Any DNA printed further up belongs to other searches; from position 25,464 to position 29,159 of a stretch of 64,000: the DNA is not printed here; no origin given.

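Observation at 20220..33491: mglBA sits at the head of one co-directional cluster with an Agl/Glt-core-like envelope motor (TPR, TPR, small TM / TolQ-TolR-TolR / TonB-C-like)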

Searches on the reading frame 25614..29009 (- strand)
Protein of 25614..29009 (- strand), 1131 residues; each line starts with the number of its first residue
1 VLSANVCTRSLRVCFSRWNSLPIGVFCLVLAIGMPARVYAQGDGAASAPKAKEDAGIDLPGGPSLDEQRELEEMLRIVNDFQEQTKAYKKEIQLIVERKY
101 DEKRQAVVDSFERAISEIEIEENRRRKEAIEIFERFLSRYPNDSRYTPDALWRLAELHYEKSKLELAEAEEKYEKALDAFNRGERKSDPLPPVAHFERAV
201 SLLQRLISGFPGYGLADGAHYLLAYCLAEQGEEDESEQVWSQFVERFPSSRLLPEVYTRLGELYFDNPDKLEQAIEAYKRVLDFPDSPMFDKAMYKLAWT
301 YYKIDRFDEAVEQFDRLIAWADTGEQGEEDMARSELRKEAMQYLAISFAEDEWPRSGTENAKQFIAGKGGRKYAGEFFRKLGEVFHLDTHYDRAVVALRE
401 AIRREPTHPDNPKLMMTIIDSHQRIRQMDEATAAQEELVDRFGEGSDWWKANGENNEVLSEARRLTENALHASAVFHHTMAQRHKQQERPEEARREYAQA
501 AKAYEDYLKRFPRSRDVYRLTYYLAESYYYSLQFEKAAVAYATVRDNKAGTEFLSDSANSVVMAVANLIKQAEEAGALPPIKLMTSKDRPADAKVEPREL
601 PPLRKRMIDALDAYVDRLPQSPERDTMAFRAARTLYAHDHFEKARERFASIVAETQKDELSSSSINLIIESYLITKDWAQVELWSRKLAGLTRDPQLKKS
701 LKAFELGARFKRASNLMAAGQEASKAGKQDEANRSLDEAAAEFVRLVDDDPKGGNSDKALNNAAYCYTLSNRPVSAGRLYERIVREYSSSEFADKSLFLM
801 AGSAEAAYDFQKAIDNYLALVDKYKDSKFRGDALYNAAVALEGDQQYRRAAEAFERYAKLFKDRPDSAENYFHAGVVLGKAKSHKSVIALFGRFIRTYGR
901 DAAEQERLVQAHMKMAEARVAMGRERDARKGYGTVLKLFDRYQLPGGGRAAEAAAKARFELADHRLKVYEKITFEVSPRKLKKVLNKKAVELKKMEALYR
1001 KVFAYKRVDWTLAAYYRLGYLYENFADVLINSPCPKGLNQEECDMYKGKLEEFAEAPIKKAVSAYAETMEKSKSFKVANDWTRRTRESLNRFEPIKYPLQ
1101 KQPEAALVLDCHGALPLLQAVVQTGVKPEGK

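Call 4: search_protein_families(library=pfam, proteins=[window:25614-29009:-], max_evalue=0.01)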
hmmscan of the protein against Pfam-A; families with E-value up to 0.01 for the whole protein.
window:25614-29009:- (1131 aa): 12 families
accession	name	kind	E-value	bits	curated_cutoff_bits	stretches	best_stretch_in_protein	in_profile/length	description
PF13174.12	TPR_6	-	1.2e-30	104.4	26.3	2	293-318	2-27/33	Tetratricopeptide repeat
PF14559.12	TPR_19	-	1.5e-21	77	25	1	270-322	6-56/68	Tetratricopeptide repeat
PF13432.12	TPR_16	-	5e-21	75.2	32.7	2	122-180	9-61/65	Tetratricopeptide repeat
PF07719.23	TPR_2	-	1e-14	53.8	27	1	292-319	2-29/34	Tetratricopeptide repeat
PF13428.12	TPR_14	-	5.4e-14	51.7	23.5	0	219-262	3-43/44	Tetratricopeptide repeat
PF13525.12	YfiO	-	3.8e-12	46.9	25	1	123-184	103-165/203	Outer membrane lipoprotein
PF13181.12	TPR_8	-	2.3e-10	40.2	25.7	0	292-321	2-31/34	Tetratricopeptide repeat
PF13424.12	TPR_12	-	1.7e-07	31.8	30.1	0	220-283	6-73/77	Tetratricopeptide repeat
PF12895.13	ANAPC3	-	4e-05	24.2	27.2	0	755-817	21-79/82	Anaphase-promoting complex, cyclosome, subunit 3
PF13431.12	TPR_17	-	8.8e-05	22.9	24.4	0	219-238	15-34/34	Tetratricopeptide repeat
PF04011.17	LemA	-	0.0021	18.3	26.2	1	444-514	49-121/149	LemA family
PF00515.34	TPR_1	-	0.0024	18.1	27.8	0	292-316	2-26/34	Tetratricopeptide repeat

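Call 6: search_protein_families(library=ncbifam, proteins=[window:25614-29009:-], max_evalue=0.01)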
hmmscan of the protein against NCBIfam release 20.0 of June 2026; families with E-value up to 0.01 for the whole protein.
window:25614-29009:- (1131 aa): 4 families
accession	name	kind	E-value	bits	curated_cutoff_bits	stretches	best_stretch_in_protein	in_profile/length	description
TIGR02795.1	tol_pal_ybgF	equivalog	1.1e-46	158.3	90.1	8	234-318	19-103/119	tol-pal system protein YbgF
TIGR03302.1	OM_YfiO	subfamily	1.2e-23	83.9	81.4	2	167-278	31-131/239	outer membrane protein assembly factor BamD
NF008068.0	PRK10803.1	equivalog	2.7e-17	63.6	383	2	120-165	153-197/263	cell division protein CpoB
NF002725.1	PRK02603.1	equivalog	0.00019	21.5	143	0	461-511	101-150/173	photosystem I assembly protein Ycf3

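Call 12: find_homologous_proteins(query=window:25614-29009:-, max_evalue=1e-10)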
Query window:25614-29009:- (1131 aa): 206 proteins with E <= 1e-10 among 8000 candidates; the best 120 are listed.
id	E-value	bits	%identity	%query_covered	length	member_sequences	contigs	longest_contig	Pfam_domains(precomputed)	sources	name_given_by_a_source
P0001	0.0e+0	2503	100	99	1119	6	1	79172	PF14559.13,PF13525.13,PF13424.13,PF13432.13,PF13428.13,PF13181.13,PF07719.24,PF13174.13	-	-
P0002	0.0e+0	1660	70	94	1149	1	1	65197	PF14559.13,PF13525.13,PF13432.13,PF13428.13,PF07719.24,PF13174.13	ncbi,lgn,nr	ncbi:MAG: tetratricopeptide repeat protein [Deltaproteobacteria bacterium]|nr:tetratricopeptide repe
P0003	0.0e+0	1542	63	94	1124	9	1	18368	PF14559.13,PF13424.13,PF13432.13,PF13428.13,PF07719.24,PF13174.13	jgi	jgi:TolA-binding protein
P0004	0.0e+0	1541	64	94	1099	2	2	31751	PF14559.13,PF13424.13,PF13432.13,PF13428.13,PF07719.24,PF13174.13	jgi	-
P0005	0.0e+0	1536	63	98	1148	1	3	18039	PF14559.13,PF13424.13,PF13432.13,PF13428.13,PF13181.13,PF07719.24,PF13174.13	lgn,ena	-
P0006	0.0e+0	1523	64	96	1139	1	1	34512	PF14559.13,PF13424.13,PF13428.13,PF07719.24,PF13174.13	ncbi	-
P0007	0.0e+0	1512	63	96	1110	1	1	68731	PF14559.13,PF13424.13,PF13432.13,PF13428.13,PF07719.24,PF13174.13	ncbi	-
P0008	0.0e+0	1507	62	98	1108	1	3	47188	PF14559.13,PF13424.13,PF13432.13,PF13428.13,PF13181.13,PF07719.24,PF13174.13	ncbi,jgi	jgi:TolA-binding protein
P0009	0.0e+0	1505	61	98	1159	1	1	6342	PF14559.13,PF13525.13,PF00515.35,PF12895.14,PF13424.13,PF13432.13,PF13428.13,PF13181.13,PF07719.24,PF13174.13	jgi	-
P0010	0.0e+0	1504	64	94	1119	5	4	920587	PF14559.13,PF13525.13,PF13424.13,PF13432.13,PF13428.13,PF13174.13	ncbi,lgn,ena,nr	ncbi:MAG TPA: tetratricopeptide repeat protein [Myxococcota bacterium]|nr:tetratricopeptide repeat p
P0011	0.0e+0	1501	62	99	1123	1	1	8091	PF14559.13,PF13525.13,PF00515.35,PF13424.13,PF13432.13,PF13428.13,PF13181.13,PF07719.24,PF13174.13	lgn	-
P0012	0.0e+0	1498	64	95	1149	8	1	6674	PF14559.13,PF13525.13,PF13424.13,PF13432.13,PF13428.13,PF07719.24,PF13174.13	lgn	-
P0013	0.0e+0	1488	62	95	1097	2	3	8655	PF14559.13,PF13525.13,PF13424.13,PF13432.13,PF13428.13,PF13174.13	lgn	-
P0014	0.0e+0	1486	63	94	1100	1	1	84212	PF14559.13,PF13525.13,PF00515.35,PF13424.13,PF13432.13,PF13428.13,PF07719.24,PF13174.13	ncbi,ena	-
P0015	0.0e+0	1474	62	93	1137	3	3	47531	PF14559.13,PF13525.13,PF13424.13,PF13432.13,PF13428.13,PF13181.13,PF07719.24,PF13174.13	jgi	-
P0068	1.3e-207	710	37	94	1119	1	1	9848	PF14559.13,PF13431.13,PF13525.13,PF00515.35,PF13424.13,PF13176.13,PF13432.13,PF13428.13,PF13181.13,PF07719.24,PF13174.13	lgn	-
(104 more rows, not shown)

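Call 16: find_related_loci(query=A1, collection=genome_contigs, flank=10000)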
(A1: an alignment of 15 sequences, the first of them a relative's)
Query A1 (1119 aa) in genome_contigs; peptide patterns used: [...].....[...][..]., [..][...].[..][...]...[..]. (x = any residue, [..] = any of these).
599 stretches matched a pattern (row limit reached: there are more); 570 encode a relative of the query (tblastn E <= 1e-3); the best 80 are kept; 80 distinct loci.
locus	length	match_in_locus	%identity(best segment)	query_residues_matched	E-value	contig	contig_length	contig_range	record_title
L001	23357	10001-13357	62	1-1119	0e+0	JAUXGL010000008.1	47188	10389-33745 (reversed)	MAG: Deltaproteobacteria bacterium isolate CSMAG_2928 CSMAG_2928_k117_6133542_length_47188_cov_9.9981, whole genome shot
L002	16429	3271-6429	62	66-1119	0e+0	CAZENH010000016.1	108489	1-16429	MAG TPA_asm: uncultured Myxococcales bacterium isolate binchicken_co150_700 genome assembly, contig: NODE_248_length_108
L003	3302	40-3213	39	55-1112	0e+0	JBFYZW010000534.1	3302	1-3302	MAG: Deltaproteobacteria bacterium isolate PPR_0449 k121_2821960, whole genome shotgun sequence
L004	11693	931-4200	37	10-1107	0e+0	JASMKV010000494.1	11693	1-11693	MAG: Myxococcota bacterium isolate Arabian9_MAG_24 c_000001669586, whole genome shotgun sequence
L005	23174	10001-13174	39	50-1109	0e+0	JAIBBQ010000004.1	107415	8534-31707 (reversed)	MAG: Myxococcaceae bacterium isolate SSF41 NODE_2854_length_107415_cov_19.526741, whole genome shotgun sequence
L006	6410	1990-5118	40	51-1116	0e+0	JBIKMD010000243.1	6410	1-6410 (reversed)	MAG: Myxococcota bacterium isolate ME2014-08-29_3300036719_group5_bin99 Rohwer_bin1501_scaffold_21780_c1, whole genome s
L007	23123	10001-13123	39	50-1099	0e+0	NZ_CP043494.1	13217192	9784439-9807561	Archangium minus strain Cbm 6 chromosome, complete genome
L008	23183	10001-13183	39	43-1105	0e+0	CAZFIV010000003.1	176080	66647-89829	MAG TPA_asm: uncultured Myxococcales bacterium isolate SRP128890_co1_208 genome assembly, contig: NODE_82_length_176080_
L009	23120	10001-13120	38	69-1112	0e+0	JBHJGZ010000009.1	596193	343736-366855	MAG: Myxococcota bacterium isolate sb_S8C902_1 S8Ck141_708893, whole genome shotgun sequence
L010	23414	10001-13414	37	9-1116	0e+0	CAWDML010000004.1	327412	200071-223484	MAG: uncultured delta proteobacterium isolate MFD04944.bin.2.99 genome assembly, contig: contig_27185, whole genome shot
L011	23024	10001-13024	39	81-1095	0e+0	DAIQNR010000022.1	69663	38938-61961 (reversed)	MAG TPA_asm: Myxococcota bacterium isolate CTOTU7342 NODE_315_length_69663_cov_13.662079, whole genome shotgun sequence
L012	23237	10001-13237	38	34-1115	0e+0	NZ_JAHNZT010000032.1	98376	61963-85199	Citreicoccus inhibens strain M34 NODE_32_length_98376_cov_16.879073, whole genome shotgun sequence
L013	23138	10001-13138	37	52-1100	0e+0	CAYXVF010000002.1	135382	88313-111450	MAG TPA_asm: uncultured Bdellovibrionales bacterium isolate SRP141376_co3_27 genome assembly, contig: NODE_178_length_13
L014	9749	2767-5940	38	37-1099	0e+0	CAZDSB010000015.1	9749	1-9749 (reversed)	MAG TPA_asm: uncultured Myxococcaceae bacterium isolate binchicken_co279_200 genome assembly, contig: k141_4114445, whol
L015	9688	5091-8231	38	50-1099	0e+0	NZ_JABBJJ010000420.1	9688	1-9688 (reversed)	Pyxidicoccus fallax strain DSM 14698 NODE_420_length_9688_cov_44.9562, whole genome shotgun sequence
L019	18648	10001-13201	37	51-1119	0e+0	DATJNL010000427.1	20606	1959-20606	MAG TPA_asm: Myxococcales bacterium isolate SMAG_U14860 k141_1632895, whole genome shotgun sequence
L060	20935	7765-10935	37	61-1119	0e+0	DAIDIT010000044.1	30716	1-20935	MAG TPA_asm: Proteobacteria bacterium isolate clean368 k141_1094504, whole genome shotgun sequence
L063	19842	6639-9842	64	52-1119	0e+0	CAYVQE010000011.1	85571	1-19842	MAG TPA_asm: uncultured Myxococcales bacterium isolate SRP141376_co4_87 genome assembly, contig: NODE_443_length_85571_c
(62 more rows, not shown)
